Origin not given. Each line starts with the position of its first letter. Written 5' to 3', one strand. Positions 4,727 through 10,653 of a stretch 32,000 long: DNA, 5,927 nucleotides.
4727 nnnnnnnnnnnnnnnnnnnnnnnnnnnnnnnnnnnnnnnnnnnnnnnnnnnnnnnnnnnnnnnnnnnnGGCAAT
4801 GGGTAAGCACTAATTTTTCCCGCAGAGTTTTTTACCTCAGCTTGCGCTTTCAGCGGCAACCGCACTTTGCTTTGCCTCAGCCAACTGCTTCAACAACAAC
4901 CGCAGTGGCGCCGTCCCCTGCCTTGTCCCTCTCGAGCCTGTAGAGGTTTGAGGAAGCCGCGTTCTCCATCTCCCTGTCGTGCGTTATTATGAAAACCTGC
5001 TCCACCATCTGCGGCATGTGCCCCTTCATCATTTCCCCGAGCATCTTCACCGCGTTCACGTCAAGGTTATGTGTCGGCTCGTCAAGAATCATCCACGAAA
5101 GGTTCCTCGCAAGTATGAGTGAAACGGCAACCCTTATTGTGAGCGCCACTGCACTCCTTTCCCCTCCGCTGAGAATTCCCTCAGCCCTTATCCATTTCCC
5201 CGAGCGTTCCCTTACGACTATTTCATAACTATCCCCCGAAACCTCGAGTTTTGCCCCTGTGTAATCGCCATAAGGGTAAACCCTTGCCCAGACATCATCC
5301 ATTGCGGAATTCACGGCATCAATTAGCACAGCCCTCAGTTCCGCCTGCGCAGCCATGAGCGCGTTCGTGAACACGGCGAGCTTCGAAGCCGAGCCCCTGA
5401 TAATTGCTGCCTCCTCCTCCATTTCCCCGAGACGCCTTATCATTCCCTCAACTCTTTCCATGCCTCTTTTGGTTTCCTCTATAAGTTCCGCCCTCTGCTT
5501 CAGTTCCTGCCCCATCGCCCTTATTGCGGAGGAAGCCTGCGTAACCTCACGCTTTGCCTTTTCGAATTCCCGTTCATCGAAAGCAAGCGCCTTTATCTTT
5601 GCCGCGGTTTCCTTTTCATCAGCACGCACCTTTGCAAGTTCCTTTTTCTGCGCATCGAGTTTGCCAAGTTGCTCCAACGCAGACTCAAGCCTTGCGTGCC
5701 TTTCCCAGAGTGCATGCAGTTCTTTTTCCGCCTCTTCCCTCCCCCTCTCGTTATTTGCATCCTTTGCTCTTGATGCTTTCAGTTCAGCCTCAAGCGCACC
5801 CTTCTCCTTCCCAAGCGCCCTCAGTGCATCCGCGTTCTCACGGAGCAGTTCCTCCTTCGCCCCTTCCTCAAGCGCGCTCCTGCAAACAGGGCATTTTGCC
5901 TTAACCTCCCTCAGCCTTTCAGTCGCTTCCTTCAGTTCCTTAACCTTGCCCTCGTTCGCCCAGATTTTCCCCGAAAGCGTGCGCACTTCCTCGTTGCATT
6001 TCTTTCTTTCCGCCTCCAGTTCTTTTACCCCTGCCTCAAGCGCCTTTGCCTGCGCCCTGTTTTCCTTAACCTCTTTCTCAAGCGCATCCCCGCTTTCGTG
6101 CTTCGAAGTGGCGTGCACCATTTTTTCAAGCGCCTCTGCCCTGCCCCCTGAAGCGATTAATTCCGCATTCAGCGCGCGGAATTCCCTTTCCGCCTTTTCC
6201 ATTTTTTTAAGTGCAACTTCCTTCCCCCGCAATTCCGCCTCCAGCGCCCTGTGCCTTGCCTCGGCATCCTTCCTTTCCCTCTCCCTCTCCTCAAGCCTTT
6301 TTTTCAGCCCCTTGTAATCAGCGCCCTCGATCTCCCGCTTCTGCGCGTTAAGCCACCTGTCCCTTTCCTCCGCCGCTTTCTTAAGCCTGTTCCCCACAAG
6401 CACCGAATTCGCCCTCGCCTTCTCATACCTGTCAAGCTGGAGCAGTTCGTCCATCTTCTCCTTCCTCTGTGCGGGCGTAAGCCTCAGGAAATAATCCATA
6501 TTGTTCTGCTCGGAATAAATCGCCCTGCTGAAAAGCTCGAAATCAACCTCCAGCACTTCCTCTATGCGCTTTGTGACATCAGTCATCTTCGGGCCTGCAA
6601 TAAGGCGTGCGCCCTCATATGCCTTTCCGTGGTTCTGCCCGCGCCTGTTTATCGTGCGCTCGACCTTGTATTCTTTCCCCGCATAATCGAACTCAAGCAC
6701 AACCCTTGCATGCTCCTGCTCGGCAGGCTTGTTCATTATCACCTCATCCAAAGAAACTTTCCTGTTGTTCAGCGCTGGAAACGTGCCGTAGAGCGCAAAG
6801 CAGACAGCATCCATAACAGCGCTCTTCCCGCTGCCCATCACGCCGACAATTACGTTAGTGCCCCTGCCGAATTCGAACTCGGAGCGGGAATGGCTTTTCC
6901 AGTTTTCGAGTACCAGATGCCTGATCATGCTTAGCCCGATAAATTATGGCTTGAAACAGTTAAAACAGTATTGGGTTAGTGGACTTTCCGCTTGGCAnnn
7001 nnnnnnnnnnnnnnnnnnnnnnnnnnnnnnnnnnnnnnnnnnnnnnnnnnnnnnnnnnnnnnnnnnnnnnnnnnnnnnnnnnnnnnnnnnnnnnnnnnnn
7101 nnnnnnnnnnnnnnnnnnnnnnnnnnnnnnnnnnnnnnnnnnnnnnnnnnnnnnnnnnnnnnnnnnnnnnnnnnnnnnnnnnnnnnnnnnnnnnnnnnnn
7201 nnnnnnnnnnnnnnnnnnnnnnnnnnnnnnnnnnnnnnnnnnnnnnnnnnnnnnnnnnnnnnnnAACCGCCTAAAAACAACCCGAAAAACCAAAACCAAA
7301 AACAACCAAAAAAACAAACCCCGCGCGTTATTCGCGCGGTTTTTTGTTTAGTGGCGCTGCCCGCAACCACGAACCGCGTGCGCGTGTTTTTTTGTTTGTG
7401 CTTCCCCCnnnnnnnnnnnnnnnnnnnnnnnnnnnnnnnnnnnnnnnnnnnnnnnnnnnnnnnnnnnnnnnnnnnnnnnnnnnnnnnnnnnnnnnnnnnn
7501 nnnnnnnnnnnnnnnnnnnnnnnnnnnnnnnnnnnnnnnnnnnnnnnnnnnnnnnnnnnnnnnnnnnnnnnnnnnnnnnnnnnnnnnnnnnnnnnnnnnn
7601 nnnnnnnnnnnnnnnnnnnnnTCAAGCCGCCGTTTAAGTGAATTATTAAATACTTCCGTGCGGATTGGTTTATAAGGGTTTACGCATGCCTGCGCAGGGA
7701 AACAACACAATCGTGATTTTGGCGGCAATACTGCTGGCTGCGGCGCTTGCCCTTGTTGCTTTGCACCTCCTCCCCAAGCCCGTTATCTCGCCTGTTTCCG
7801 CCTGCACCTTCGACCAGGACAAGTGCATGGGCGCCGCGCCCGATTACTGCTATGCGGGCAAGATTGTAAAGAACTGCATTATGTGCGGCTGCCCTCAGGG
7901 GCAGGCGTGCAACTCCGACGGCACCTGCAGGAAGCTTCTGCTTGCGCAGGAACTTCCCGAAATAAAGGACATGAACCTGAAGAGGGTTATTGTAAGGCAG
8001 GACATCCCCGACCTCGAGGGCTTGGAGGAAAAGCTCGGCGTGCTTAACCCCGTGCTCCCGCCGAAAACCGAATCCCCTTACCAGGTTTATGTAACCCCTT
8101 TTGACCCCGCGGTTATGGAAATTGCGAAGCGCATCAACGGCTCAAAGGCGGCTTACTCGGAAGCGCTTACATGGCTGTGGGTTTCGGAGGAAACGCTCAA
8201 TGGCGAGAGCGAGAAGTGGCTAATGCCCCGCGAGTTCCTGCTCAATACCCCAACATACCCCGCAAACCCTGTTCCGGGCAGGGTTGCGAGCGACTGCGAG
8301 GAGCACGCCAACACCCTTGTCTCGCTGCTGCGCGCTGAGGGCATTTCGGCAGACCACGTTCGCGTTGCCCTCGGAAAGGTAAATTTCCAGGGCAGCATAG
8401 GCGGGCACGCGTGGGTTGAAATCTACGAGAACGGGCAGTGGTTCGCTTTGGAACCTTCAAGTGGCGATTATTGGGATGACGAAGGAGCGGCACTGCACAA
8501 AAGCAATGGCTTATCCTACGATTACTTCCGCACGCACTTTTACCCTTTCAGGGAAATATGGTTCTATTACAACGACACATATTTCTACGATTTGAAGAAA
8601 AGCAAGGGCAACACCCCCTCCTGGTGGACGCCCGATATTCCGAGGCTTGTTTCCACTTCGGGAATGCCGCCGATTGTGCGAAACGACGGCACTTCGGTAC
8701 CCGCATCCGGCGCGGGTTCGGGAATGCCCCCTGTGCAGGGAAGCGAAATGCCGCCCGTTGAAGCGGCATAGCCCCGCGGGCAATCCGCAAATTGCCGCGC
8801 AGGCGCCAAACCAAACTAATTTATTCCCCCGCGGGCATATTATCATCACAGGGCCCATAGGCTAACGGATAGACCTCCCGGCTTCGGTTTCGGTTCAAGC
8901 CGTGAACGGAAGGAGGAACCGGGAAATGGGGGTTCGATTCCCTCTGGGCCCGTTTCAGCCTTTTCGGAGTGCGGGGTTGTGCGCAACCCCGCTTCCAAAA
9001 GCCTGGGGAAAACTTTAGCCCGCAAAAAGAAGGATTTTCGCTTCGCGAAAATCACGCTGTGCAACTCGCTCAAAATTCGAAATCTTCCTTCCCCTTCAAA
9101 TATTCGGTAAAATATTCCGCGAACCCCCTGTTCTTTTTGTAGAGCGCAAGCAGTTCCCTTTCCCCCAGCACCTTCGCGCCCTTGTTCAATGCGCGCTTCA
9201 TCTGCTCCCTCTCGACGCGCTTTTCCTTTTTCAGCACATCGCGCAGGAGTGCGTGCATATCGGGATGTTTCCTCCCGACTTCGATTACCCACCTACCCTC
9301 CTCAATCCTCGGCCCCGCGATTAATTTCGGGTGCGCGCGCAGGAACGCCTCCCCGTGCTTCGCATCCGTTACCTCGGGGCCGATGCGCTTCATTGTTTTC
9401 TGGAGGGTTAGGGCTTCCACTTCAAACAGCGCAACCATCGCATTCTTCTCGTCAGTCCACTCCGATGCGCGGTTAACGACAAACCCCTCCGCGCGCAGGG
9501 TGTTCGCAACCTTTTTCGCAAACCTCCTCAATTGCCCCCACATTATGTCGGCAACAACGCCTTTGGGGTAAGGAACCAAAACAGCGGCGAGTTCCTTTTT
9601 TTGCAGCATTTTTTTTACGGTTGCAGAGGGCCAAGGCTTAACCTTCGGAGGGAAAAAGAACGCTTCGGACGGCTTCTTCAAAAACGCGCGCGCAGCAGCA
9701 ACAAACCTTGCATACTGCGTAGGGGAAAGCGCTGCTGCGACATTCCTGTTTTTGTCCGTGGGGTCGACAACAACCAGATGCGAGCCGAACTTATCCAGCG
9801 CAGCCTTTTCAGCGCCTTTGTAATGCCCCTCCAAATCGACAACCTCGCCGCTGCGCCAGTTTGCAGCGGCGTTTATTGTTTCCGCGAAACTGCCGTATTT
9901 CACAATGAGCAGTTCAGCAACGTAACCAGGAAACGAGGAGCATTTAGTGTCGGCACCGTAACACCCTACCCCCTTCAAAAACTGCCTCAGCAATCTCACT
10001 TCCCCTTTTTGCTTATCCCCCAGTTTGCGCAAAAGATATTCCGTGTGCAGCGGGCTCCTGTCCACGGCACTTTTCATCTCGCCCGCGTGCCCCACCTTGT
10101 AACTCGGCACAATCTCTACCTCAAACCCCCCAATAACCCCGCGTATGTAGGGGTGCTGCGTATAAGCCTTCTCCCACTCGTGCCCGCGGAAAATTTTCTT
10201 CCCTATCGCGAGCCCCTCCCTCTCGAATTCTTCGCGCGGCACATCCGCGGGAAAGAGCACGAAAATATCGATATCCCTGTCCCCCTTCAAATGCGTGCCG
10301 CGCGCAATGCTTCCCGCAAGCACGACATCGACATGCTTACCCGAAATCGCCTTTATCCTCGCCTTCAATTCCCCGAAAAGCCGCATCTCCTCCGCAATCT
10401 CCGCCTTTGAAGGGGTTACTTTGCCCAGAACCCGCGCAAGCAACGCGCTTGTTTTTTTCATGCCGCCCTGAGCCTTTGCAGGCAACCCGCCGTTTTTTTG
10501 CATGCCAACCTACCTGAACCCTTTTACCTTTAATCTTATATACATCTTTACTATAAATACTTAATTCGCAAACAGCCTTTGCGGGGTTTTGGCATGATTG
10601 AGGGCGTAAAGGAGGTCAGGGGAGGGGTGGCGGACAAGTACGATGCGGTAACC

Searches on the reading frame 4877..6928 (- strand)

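Call 83: search_protein_families(library=pfam, proteins=[window:4877-6928:-], max_evalue=0.0001)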
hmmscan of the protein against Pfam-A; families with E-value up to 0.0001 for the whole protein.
window:4877-6928:- (683 aa): 6 families
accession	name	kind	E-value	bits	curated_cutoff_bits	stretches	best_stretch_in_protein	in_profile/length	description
PF02463.25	SMC_N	-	1.6e-23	83.7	40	1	1-666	1-212/220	RecF/RecN/SMC N terminal domain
PF13476.12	AAA_23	-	7e-19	69.7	27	1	5-214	2-158/201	AAA domain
PF13555.12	AAA_29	-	6.4e-07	29.5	27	1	4-49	3-49/61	P-loop containing region of AAA domain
PF13304.12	AAA_21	-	1.9e-06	28.6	27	0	597-651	242-299/304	AAA domain, putative AbiEii toxin, Type IV TA system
PF04423.19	Rad50_zn_hook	-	5.2e-06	26.6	24.3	1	327-375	3-51/52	Rad50 zinc hook motif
PF13175.12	AAA_15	-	2.3e-05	24.6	32.1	0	1-322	1-260/374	AAA ATPase domain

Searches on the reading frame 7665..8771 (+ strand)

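Call 82: search_protein_families(library=pfam, proteins=[window:7665-8771:+], max_evalue=0.0001)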
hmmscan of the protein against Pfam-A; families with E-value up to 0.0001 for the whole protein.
window:7665-8771:+ (368 aa): 1 family
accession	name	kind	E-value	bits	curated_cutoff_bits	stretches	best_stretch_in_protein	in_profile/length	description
PF01841.26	Transglut_core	-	1.4e-07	32.1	23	1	209-264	52-108/108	Transglutaminase-like superfamily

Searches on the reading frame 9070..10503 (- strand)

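Call 82: search_protein_families(library=pfam, proteins=[window:9070-10503:-], max_evalue=0.0001)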
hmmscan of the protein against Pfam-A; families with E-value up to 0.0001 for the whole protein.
window:9070-10503:- (477 aa): 3 families
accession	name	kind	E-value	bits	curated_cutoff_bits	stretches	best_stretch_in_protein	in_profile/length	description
PF09249.16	tRNA_NucTransf2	-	9.3e-39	132.6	27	1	168-284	2-113/113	tRNA nucleotidyltransferase, second domain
PF21133.2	CAA_C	-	2.3e-22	79.7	22.2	1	315-446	14-142/144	CCA-adding enzyme, C-terminal domain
PF01909.29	NTP_transf_2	-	9.6e-11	42.4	21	1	47-152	5-92/93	Nucleotidyltransferase domain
